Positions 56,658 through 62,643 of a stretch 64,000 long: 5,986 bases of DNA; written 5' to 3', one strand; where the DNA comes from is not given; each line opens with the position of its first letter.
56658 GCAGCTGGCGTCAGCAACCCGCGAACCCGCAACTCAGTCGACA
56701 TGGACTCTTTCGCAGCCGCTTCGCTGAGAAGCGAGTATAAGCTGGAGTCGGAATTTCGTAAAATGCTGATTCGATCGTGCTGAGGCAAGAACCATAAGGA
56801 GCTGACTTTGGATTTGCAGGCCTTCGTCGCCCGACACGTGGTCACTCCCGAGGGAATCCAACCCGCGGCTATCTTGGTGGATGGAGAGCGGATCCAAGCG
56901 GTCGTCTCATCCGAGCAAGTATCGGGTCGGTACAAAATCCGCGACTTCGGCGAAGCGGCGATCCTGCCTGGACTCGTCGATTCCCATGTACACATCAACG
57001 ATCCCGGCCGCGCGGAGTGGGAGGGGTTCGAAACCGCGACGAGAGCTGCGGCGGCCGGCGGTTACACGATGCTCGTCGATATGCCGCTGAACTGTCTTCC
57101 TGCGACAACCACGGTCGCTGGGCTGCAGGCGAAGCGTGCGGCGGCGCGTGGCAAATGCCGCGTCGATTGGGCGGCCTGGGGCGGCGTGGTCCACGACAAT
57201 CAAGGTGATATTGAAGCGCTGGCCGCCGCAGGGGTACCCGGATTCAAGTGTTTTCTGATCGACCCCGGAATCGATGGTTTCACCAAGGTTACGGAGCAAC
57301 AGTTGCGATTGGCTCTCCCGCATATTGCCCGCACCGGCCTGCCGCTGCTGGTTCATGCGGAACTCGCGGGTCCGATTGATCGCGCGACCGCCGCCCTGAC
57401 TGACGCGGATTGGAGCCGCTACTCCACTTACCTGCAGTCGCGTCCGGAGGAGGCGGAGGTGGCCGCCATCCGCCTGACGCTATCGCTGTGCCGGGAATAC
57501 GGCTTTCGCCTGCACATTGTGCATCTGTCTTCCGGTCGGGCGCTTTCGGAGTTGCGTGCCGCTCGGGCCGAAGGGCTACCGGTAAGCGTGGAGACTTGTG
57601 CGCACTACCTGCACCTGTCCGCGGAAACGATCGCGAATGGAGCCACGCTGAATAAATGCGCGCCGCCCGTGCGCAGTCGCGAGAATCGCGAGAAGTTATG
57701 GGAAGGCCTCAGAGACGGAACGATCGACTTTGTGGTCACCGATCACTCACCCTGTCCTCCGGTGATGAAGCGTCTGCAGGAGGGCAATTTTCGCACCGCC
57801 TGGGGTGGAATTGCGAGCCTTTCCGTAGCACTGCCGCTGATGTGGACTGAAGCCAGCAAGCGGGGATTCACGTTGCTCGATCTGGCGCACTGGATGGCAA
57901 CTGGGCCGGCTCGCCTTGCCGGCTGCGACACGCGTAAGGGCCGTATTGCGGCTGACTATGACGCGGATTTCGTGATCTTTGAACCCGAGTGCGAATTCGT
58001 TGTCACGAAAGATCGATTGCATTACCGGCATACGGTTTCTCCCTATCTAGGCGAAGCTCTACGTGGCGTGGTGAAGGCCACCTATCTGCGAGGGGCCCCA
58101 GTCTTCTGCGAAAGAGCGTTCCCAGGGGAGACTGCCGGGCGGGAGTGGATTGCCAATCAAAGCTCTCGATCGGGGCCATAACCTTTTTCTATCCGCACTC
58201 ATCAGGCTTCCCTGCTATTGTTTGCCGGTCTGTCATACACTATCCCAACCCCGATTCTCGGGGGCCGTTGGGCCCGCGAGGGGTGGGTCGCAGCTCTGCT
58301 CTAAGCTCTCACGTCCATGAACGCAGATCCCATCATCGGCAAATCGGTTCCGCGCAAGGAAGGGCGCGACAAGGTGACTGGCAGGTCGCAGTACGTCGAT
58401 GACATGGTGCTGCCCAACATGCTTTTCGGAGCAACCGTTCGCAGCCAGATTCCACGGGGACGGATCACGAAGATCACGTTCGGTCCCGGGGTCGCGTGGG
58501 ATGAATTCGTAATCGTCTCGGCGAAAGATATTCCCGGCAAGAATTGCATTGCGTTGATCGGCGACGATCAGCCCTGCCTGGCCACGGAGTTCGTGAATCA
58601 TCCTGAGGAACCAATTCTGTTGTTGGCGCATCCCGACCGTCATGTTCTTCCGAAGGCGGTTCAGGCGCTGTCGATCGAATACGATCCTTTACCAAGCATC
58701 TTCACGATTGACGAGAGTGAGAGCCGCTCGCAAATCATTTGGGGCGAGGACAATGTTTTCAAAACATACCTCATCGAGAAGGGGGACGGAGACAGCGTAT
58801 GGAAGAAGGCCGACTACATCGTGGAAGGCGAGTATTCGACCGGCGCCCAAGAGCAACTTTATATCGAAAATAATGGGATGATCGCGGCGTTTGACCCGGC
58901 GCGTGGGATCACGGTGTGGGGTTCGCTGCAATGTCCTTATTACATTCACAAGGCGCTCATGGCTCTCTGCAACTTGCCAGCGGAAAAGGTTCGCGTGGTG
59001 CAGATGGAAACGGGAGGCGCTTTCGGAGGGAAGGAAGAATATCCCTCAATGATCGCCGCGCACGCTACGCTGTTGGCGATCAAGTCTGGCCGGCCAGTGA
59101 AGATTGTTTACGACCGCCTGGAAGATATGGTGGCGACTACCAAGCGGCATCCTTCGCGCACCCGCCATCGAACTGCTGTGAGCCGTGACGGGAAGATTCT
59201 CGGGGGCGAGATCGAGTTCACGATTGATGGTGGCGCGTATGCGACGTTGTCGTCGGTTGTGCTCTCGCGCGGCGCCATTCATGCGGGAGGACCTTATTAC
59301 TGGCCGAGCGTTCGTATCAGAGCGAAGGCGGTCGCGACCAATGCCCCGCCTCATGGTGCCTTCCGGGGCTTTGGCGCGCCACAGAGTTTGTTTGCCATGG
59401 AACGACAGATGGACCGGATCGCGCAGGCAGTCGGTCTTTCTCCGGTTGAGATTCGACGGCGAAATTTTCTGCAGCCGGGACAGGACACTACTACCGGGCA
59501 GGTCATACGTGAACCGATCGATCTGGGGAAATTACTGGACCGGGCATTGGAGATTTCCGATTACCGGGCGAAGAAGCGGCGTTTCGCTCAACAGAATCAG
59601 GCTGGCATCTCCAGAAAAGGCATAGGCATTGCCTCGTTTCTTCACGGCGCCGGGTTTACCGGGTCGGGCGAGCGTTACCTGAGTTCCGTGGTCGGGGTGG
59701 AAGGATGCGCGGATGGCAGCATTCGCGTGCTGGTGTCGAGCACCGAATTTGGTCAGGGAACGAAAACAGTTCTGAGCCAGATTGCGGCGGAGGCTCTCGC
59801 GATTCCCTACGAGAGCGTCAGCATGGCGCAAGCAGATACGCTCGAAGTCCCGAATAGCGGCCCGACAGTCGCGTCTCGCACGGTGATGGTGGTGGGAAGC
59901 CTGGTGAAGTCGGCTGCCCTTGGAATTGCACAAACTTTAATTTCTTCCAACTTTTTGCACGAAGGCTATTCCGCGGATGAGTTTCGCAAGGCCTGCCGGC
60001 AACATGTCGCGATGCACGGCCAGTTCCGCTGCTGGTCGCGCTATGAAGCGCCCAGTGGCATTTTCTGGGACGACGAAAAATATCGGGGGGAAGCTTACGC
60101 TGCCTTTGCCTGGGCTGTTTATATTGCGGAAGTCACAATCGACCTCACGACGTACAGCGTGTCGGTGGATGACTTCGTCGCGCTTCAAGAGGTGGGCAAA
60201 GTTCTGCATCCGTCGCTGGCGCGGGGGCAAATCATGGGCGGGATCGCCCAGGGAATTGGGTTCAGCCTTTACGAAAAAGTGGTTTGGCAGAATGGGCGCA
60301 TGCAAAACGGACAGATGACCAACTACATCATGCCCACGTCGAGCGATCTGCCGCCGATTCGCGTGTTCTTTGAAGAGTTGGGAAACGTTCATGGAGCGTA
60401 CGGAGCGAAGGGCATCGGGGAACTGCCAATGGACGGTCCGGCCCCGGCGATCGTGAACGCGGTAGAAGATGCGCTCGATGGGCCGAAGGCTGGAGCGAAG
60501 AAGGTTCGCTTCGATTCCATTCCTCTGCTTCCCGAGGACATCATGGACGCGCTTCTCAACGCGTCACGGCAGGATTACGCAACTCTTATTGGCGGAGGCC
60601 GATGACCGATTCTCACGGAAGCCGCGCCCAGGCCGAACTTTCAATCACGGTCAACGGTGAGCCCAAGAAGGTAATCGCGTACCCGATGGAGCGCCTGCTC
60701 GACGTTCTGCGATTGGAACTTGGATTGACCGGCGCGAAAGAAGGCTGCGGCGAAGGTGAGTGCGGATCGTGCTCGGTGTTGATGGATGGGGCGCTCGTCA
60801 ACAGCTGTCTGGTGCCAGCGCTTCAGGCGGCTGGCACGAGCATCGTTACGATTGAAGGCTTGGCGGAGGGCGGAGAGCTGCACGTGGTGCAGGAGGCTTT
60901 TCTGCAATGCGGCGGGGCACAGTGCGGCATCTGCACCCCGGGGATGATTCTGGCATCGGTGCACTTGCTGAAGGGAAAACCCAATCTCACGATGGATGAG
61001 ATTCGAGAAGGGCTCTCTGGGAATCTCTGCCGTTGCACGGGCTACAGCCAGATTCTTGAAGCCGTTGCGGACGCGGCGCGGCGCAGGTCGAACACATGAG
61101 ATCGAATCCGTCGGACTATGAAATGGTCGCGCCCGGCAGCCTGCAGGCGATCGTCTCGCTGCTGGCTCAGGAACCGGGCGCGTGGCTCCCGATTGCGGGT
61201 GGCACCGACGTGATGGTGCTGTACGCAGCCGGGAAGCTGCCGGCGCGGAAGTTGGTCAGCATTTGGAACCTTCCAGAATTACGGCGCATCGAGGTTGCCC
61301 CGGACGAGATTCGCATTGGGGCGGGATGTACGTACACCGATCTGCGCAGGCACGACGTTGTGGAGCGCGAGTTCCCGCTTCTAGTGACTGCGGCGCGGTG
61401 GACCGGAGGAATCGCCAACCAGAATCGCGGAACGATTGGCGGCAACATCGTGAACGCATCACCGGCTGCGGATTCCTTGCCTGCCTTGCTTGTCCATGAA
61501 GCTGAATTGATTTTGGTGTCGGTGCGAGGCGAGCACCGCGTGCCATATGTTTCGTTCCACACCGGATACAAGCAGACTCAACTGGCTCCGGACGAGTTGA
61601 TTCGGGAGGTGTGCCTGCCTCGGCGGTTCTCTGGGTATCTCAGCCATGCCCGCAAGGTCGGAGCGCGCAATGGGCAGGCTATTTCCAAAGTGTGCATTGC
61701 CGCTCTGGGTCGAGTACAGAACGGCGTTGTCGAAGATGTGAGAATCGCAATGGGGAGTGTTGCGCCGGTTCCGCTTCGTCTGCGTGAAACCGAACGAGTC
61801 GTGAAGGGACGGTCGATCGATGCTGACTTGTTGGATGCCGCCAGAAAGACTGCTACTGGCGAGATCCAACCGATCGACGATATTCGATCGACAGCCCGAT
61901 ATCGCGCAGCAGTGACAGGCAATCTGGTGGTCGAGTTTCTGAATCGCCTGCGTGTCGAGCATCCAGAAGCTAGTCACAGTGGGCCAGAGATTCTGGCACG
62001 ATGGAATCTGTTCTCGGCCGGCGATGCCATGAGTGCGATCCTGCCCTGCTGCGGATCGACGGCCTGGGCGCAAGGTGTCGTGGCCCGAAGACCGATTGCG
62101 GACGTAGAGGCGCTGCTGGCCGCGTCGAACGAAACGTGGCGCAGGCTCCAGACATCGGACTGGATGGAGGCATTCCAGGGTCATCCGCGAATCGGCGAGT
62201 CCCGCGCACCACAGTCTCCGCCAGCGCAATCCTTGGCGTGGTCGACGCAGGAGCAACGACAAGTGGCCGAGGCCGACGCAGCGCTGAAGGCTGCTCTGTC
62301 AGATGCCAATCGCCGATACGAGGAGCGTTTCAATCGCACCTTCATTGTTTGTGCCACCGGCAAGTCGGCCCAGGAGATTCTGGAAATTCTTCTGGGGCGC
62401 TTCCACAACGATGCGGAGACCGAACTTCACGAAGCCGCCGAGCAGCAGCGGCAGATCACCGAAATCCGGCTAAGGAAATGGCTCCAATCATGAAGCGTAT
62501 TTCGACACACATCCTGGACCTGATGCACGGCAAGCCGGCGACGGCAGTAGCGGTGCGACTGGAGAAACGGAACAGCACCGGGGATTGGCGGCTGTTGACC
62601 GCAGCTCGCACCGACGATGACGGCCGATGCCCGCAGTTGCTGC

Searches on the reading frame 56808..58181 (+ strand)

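Call 8: search_protein_families(library=pfam, proteins=[window:56808-58181:+])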
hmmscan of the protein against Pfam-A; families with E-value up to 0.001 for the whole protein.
window:56808-58181:+ (457 aa): 3 families
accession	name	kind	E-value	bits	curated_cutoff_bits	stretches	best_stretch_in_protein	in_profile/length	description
PF01979.26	Amidohydro_1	-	5.5e-23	82.2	25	1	52-401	2-330/345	Amidohydrolase family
PF07969.17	Amidohydro_3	-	2.2e-11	44.4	29.7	1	352-433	405-472/472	Amidohydrolase family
PF24890.1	ALN_composite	-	0.00041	20.7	27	1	9-50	11-55/55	Allantoinase, composite domain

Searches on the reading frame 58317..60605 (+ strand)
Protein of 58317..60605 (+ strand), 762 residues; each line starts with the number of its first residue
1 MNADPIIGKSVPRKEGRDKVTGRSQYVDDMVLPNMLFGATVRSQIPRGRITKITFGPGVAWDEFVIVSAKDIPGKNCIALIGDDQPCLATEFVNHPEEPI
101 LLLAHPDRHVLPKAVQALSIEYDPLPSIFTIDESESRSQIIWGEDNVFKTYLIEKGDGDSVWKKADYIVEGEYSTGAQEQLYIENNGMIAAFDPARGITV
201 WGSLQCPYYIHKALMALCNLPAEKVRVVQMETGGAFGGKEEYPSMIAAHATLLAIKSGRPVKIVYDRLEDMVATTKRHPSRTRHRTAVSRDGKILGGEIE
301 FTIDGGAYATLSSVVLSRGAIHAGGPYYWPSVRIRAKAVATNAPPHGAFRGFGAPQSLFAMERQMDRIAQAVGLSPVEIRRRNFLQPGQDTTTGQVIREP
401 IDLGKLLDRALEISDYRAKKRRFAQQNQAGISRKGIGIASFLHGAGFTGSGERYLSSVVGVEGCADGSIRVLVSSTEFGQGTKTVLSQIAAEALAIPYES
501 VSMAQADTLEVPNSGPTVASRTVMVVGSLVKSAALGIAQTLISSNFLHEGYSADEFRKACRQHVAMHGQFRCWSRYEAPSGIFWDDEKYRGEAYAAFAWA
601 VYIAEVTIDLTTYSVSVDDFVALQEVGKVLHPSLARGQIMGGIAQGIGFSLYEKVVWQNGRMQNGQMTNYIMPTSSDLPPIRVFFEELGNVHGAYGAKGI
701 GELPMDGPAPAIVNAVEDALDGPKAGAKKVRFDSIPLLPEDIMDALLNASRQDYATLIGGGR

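Call 8: search_protein_families(library=pfam, proteins=[window:58317-60605:+])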
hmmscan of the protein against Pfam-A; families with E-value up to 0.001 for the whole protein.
window:58317-60605:+ (762 aa): 3 families
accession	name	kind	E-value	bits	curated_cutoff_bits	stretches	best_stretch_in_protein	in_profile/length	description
PF02738.23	MoCoBD_1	-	2.2e-80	269.7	27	1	147-384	9-244/244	Molybdopterin cofactor-binding domain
PF20256.3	MoCoBD_2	-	6.1e-61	206.8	27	1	410-679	2-283/283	Molybdopterin cofactor-binding domain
PF01315.27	Ald_Xan_dh_C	-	2.7e-14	53.9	31.3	1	21-126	1-110/110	Aldehyde oxidase and xanthine dehydrogenase, a/b hammerhead domain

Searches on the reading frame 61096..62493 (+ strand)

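Call 8: search_protein_families(library=pfam, proteins=[window:61096-62493:+])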
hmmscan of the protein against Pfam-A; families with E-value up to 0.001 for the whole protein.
window:61096-62493:+ (465 aa): 3 families
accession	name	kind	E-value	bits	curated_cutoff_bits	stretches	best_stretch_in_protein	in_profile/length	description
PF00941.27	FAD_binding_5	-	3e-42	144.7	27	1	8-176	3-169/170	FAD binding domain in molybdopterin dehydrogenase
PF09349.15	OHCU_decarbox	-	1.1e-40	140.2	24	1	307-460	4-155/155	OHCU decarboxylase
PF03450.22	CO_deh_flav_C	-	1.2e-23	83.6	25.5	1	186-284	3-101/102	CO dehydrogenase flavoprotein C-terminal domain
